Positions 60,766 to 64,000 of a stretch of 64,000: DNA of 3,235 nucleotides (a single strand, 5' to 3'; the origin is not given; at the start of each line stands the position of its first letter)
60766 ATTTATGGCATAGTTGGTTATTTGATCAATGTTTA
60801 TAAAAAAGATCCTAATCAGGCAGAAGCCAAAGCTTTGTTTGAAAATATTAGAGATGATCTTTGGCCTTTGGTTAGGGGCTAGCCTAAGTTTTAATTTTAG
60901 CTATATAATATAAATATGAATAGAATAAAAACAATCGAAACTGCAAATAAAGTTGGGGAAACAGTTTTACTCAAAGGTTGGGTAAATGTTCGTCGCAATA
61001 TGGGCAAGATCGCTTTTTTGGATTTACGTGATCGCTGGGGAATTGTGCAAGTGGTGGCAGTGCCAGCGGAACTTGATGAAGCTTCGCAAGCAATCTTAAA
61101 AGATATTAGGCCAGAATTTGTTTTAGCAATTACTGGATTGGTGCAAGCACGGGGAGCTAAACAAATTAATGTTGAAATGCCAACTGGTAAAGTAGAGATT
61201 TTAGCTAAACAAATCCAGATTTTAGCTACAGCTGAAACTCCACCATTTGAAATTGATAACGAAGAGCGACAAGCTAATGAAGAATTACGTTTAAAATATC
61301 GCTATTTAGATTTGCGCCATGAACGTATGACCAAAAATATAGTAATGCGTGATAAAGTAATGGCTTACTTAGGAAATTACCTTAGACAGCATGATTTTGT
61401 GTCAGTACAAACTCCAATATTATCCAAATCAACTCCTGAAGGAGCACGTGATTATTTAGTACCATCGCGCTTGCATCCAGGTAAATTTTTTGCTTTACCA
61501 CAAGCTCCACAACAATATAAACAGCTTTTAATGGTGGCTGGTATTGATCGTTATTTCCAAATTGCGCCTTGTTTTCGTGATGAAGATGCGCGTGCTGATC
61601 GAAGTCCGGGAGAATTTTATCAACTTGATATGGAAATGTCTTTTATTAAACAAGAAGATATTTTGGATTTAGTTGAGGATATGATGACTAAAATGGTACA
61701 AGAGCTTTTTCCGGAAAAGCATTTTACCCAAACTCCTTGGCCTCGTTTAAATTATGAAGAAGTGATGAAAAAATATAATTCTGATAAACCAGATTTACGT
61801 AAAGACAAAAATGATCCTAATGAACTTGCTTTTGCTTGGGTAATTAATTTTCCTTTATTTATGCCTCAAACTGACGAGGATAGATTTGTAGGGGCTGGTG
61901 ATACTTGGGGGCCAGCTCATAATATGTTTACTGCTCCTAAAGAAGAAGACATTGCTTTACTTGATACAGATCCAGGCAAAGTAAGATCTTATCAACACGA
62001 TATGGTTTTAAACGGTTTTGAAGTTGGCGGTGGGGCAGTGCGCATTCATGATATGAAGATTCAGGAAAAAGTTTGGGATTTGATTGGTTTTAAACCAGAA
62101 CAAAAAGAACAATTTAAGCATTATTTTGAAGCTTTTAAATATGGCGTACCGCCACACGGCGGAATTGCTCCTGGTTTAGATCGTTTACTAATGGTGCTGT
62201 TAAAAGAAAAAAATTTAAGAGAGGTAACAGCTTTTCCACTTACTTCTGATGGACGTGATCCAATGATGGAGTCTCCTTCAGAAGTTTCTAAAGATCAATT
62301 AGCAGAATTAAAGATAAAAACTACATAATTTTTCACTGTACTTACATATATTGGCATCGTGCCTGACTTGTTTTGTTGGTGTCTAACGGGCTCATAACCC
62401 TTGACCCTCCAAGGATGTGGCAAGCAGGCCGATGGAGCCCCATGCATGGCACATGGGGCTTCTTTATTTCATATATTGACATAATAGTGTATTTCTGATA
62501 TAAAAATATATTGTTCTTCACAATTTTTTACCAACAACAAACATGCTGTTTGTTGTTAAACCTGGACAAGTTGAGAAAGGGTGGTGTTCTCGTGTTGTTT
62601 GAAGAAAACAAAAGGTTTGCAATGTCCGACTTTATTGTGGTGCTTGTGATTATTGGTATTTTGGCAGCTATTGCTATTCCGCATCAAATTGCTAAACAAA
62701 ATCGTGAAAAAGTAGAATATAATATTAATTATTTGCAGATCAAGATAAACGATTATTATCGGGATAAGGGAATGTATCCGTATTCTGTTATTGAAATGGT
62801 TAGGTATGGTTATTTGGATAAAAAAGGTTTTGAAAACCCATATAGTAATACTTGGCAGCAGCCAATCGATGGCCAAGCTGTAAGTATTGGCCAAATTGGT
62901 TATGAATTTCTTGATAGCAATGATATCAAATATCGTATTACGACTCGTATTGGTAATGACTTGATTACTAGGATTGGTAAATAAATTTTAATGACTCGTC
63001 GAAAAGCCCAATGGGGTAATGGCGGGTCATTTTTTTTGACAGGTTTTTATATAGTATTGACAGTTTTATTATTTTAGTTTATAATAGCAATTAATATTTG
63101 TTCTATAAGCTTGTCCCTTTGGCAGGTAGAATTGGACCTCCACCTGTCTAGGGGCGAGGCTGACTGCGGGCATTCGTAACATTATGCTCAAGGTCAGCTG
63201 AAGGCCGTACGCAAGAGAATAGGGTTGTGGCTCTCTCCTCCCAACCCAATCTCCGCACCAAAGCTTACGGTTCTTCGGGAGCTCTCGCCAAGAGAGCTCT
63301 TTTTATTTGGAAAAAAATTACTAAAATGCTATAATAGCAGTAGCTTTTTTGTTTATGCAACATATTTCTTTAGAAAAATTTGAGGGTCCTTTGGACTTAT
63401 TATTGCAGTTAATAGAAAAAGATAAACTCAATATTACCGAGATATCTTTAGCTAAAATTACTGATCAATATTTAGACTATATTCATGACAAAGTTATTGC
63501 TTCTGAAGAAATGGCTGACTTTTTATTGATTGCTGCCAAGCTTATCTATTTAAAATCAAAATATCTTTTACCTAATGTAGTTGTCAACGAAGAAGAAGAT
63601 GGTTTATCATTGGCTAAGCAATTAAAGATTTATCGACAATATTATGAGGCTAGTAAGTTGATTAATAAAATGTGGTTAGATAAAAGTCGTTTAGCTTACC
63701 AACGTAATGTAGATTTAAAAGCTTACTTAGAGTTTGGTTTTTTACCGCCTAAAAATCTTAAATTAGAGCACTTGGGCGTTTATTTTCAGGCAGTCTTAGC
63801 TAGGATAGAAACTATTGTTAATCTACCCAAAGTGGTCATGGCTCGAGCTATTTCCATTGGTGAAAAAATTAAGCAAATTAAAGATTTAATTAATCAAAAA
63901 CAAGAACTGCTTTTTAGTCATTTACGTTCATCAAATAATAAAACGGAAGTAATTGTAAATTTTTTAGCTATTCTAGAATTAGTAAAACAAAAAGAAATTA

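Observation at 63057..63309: R4: roughly 215-nt RNA under a perfect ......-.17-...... promoter between the pilin-like gene and scpA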

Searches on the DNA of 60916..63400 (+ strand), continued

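Call 51: search_with_rna_model(model_id=R2, sources=[window, L002, L003, L004, L005, L006, L007, L008, L009, L010, L011, L012, L013, L014, L015, L016, L017, L018, L050, L051, L052, L053, L054, L055, L056, L057, L058, L059, L060, L061, L062, L063, L064, L065, L066, L067, L068, L069, L070, L071, L072, L073, L099, L101, L103, L104, L106], max_evalue=10, make_alignment=true, show_alignments=8)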
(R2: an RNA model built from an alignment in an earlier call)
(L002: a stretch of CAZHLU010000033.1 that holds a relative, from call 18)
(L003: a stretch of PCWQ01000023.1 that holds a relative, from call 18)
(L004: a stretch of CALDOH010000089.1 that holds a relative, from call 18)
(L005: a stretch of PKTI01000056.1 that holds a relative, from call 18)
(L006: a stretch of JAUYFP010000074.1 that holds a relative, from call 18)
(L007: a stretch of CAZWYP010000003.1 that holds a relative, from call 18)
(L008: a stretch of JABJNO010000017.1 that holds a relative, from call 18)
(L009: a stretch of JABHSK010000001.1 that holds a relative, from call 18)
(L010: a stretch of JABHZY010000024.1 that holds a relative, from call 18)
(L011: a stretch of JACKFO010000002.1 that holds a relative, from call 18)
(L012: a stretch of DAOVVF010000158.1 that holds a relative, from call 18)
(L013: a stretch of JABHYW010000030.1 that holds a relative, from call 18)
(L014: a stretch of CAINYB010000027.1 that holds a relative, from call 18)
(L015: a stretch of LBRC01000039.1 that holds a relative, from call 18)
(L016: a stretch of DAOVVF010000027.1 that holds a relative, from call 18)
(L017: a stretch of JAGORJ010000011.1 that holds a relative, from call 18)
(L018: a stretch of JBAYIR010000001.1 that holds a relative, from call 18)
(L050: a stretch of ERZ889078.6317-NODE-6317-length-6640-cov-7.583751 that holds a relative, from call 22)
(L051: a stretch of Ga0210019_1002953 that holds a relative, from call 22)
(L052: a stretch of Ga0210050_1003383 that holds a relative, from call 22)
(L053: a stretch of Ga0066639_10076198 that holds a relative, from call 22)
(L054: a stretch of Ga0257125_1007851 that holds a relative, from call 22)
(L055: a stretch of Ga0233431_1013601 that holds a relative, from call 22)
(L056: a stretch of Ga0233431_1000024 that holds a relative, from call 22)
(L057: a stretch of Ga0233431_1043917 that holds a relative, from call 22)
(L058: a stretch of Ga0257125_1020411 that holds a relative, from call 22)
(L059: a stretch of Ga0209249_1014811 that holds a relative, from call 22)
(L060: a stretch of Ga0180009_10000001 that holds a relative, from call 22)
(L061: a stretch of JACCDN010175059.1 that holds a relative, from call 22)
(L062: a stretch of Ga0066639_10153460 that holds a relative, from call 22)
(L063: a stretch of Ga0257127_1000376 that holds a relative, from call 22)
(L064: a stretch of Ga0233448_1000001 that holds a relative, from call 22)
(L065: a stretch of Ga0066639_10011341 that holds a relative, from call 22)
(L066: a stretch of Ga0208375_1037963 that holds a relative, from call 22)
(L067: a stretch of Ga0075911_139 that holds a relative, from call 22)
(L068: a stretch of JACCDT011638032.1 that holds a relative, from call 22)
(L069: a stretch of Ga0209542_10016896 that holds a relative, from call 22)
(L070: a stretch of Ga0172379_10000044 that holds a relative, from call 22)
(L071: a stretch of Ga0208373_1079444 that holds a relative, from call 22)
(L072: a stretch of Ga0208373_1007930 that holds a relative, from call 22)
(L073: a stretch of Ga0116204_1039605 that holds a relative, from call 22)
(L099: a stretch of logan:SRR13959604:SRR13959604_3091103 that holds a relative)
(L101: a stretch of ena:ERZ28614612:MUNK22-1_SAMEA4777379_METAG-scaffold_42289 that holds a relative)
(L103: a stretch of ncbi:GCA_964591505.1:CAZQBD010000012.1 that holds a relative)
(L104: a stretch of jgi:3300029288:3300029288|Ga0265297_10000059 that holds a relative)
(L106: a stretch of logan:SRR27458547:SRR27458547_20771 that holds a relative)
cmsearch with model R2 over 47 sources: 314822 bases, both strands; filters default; matches with E-value up to 10: 3.
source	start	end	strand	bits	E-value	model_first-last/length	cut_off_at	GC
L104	2813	2891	+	105.5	2.8e-18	1-79/79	no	0.66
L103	2766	2838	+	94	5e-16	1-79/79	no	0.66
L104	2815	2840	-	14.7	1.9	3-28/79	no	0.69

Alignment A7: 3 matches aligned to the model, 79 columns, each read 5' to 3' on its own strand. Consensus structure (alignment columns), stored with it:
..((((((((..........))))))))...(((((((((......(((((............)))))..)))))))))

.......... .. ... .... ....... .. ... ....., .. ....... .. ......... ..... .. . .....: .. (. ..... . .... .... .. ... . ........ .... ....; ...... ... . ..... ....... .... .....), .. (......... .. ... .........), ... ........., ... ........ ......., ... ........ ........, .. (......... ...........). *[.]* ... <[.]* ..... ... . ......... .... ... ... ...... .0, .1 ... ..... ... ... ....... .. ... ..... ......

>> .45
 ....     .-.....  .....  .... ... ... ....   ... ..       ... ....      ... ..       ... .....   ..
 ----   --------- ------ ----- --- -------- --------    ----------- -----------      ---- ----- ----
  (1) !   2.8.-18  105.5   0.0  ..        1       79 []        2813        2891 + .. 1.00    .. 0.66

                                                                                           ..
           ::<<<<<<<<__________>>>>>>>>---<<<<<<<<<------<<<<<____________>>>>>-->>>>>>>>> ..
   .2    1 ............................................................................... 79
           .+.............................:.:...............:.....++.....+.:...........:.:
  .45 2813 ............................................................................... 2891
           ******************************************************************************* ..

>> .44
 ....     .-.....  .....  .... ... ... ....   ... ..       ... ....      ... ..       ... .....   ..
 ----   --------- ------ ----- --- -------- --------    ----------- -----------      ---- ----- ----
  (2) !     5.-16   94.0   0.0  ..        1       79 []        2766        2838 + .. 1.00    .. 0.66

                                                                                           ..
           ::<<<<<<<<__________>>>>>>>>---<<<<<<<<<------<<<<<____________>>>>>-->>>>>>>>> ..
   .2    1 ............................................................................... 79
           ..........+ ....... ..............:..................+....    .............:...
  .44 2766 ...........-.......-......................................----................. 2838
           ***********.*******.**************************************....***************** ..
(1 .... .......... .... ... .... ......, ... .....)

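Call 52: search_with_rna_model(model_id=R2, source=window, start=63000, end=63350, filters=off, max_evalue=10, show_alignments=3)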
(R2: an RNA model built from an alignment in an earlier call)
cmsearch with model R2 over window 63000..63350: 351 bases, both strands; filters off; matches with E-value up to 10: 7.
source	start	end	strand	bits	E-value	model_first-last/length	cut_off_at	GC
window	63113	63199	+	7.6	0.053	1-79/79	no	0.55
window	63108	63149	-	2.9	0.45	1-79/79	no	0.52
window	63218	63284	-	0.9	1.1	1-79/79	no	0.55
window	63278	63300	+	-0.3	1.9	32-79/79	no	0.61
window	63006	63029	+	-2.9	6.3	1-79/79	no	0.62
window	63204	63253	+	-3.4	7.7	1-79/79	no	0.56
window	63007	63026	-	-3.8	9.4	6-25/79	no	0.65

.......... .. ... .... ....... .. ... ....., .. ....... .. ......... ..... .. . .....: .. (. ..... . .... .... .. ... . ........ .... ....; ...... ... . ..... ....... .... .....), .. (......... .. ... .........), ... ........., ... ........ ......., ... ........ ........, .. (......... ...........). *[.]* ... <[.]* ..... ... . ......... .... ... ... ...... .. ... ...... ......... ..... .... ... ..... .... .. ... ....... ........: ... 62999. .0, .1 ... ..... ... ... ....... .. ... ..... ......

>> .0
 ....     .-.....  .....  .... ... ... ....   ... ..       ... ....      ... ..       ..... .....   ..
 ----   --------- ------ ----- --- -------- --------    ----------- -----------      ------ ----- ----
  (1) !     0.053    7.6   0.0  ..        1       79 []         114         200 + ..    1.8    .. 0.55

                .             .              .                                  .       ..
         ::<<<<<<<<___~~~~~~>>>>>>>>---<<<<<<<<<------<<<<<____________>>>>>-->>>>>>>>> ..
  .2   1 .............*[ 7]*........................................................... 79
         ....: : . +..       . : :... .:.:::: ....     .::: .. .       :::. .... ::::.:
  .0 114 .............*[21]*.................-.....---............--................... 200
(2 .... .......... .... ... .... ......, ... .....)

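Call 53: search_with_rna_model(model_id=R2, source=L099, start=1150, end=1620, filters=off, max_evalue=10, show_alignments=3)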
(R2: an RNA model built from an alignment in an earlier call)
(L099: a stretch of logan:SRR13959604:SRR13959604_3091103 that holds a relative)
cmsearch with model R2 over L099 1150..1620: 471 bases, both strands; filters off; matches with E-value up to 10: 8.
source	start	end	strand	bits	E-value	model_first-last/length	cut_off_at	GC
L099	1283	1337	+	6.4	0.12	1-79/79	no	0.64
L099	1259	1336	-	5.4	0.19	1-79/79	no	0.6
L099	1401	1489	+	4.8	0.26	1-79/79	no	0.57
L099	1150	1184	+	2.3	0.8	1-79/79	no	0.57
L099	1447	1511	-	1.2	1.3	1-79/79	no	0.57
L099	1524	1584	+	1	1.4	1-79/79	no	0.52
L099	1555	1598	-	0.1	2.1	1-79/79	no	0.41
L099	1151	1196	-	-2.5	7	1-79/79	no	0.48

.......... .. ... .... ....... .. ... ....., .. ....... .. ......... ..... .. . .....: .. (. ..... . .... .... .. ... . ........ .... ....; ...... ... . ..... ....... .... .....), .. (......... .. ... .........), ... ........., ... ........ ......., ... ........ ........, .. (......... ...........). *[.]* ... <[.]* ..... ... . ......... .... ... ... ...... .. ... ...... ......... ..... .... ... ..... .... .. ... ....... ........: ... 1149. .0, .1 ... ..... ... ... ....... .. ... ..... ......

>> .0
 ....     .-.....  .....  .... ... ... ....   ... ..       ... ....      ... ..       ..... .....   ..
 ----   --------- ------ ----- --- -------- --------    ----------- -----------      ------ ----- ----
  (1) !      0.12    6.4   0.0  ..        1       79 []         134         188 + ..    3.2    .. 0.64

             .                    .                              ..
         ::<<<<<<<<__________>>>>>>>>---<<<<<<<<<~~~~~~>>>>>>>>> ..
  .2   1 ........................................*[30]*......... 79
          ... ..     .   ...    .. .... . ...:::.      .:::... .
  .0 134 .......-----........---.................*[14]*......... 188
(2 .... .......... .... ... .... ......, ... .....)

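Call 84: search_rna_families(sources=[L099, L101, L103, L104, L058, L053, L004, L006], threshold=evalue, max_evalue=1)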
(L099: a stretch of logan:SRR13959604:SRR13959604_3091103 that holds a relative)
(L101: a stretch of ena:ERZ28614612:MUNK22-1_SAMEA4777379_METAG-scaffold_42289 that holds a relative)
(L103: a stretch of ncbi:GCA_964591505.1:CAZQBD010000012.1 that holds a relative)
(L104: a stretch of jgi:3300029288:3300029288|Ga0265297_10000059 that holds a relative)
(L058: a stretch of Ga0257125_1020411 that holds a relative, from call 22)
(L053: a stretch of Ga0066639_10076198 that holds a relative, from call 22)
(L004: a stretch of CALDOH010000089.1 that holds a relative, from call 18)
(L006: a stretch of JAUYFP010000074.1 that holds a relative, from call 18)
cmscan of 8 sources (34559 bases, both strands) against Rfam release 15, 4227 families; matches with E-value up to 1: 4.
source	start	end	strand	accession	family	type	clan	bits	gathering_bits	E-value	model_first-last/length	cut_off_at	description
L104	898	970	+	RF00005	tRNA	Gene; tRNA;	CL00001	66.8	29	1.3e-12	1-71/71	no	tRNA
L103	989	1061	+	RF00005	tRNA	Gene; tRNA;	CL00001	62.5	29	1.9e-11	1-71/71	no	tRNA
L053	2107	2214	-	RF03116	aCoV-5UTR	Cis-reg;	CL00116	23.9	70.3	0.061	1-323/323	no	Alphacoronavirus 5'UTR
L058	1767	1816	+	RF02837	anti-hemB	Gene; sRNA;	-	21.5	49.5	0.71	1-81/81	no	Burkholderia RNA 7 (anti-hemB)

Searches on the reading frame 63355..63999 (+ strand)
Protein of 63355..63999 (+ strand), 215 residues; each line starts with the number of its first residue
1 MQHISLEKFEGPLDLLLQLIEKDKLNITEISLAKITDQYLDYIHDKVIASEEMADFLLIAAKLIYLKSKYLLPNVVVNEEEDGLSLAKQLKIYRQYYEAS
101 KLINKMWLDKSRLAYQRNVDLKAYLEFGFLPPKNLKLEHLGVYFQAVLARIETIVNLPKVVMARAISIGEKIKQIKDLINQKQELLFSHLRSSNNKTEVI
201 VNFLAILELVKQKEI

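Call 16: search_protein_families(library=pfam, proteins=[window:63355-63999:+], max_evalue=0.01)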
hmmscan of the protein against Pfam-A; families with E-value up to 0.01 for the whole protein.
window:63355-63999:+ (215 aa): 1 family
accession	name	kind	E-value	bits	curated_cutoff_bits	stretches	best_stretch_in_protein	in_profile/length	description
PF02616.19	SMC_ScpA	-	3.1e-19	70.3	24.6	1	19-215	1-216/232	Segregation and condensation protein ScpA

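Call 18: find_related_loci(query=window:63355-63999:+, collection=genome_contigs, flank=4000)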
Query window:63355-63999:+ (215 aa) in genome_contigs; peptide patterns used: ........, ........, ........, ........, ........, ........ (x = any residue, [..] = any of these).
193 stretches matched a pattern; 48 encode a relative of the query (tblastn E <= 1e-3); 48 distinct loci.
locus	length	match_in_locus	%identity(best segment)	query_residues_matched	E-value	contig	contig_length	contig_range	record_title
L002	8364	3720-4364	95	1-215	4e-133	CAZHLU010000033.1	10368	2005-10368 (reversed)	MAG TPA_asm: uncultured Gammaproteobacteria bacterium isolate SRP135725_co1_218 genome assembly, contig: NODE_9113_lengt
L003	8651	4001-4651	62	1-215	5e-78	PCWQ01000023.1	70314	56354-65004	MAG: Candidatus Komeilibacteria bacterium CG11_big_fil_rev_8_21_14_0_20_36_20 CG11_8_21_14_0.20_scaffold_733_c, whole ge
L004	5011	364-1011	60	1-215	5e-78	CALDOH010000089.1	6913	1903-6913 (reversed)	MAG TPA_asm: uncultured bacterium isolate ERR2206790_bin.27_CONCOCT_v1.1_MAG genome assembly, contig: ERZ890879.2956, wh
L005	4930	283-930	61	1-215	9e-78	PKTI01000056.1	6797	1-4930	MAG: Candidatus Parcubacteria bacterium isolate BM519 sc_5989, whole genome shotgun sequence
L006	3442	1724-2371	63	1-215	8e-78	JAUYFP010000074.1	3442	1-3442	MAG: bacterium isolate C21_metabat.bin.20 C21_k141_88587, whole genome shotgun sequence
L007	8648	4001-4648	61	1-215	2e-77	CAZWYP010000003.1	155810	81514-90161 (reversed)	MAG TPA_asm: uncultured Gammaproteobacteria bacterium isolate binchicken_co16_344 genome assembly, contig: NODE_130_leng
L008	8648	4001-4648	62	1-215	1e-75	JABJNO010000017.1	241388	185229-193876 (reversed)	MAG: Candidatus Parcubacteria bacterium isolate SI075_bin20 k141_1324857, whole genome shotgun sequence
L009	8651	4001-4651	59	1-215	9e-76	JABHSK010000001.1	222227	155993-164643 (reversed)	MAG: Candidatus Parcubacteria bacterium isolate SI039_bin36 k141_2370119, whole genome shotgun sequence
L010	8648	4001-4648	58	1-215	2e-73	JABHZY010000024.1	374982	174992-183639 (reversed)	MAG: Candidatus Komeilibacteria bacterium isolate SI047_bin95 k141_1450149, whole genome shotgun sequence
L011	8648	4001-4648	61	1-215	1e-73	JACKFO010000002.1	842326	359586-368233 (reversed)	MAG: Candidatus Nomurabacteria bacterium isolate HK-STAS-PATE-4 HK-STAS-PATE-4_2, whole genome shotgun sequence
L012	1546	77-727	58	1-215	3e-77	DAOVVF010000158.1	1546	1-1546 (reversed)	MAG TPA_asm: Candidatus Parcubacteria bacterium isolate CSMAG_1698 CSMAG_1698_k141_4007085_length_1546_cov_5.0000, whole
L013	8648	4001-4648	57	1-215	9e-72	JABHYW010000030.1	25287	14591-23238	MAG: Candidatus Komeilibacteria bacterium isolate SI047_bin69 k141_711722, whole genome shotgun sequence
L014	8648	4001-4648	58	1-215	2e-71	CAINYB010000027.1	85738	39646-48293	uncultured bacterium isolate LaPlata-7m-a_bin-459 genome assembly, contig: bin-459:27/28, whole genome shotgun sequence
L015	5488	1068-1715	58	1-215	2e-70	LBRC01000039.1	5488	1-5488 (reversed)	MAG: Parcubacteria group bacterium GW2011_GWA2_36_10 UR94_C0039, whole genome shotgun sequence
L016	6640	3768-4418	57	1-215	4e-70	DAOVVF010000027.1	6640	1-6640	MAG TPA_asm: Candidatus Parcubacteria bacterium isolate CSMAG_1698 CSMAG_1698_k141_4343512_length_6640_cov_7.0000, whole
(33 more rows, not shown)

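Call 22: find_related_loci(query=window:63355-63999:+, collection=metagenome_contigs, flank=3000)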
Query window:63355-63999:+ (215 aa) in metagenome_contigs; peptide patterns used: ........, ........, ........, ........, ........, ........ (x = any residue, [..] = any of these).
283 stretches matched a pattern; 49 encode a relative of the query (tblastn E <= 1e-3); 49 distinct loci.
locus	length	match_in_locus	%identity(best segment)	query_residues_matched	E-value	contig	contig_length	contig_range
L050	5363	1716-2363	60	1-215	3e-78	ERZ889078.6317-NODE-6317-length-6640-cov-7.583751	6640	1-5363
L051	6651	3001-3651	62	1-215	4e-78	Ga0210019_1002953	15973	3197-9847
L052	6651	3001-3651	62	1-215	4e-78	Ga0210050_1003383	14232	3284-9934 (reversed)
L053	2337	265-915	59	1-215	3e-78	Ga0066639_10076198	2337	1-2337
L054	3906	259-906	62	1-215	8e-76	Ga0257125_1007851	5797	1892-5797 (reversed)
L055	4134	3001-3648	62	1-215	8e-76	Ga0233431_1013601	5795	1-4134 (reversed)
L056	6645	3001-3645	63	1-215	2e-75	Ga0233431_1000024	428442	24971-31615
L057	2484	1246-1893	61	1-215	1e-76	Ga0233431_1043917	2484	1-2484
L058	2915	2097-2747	59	1-215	4e-76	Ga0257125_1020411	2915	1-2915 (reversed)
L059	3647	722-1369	58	1-215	7e-74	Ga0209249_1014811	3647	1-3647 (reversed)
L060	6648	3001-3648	59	1-215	1e-73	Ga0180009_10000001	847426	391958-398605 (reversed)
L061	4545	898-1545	59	1-215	1e-72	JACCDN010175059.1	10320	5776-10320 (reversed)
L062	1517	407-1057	59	1-215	2e-76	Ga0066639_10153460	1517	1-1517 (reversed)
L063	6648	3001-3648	57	1-215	5e-72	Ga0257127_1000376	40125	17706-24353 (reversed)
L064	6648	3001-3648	57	1-215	5e-72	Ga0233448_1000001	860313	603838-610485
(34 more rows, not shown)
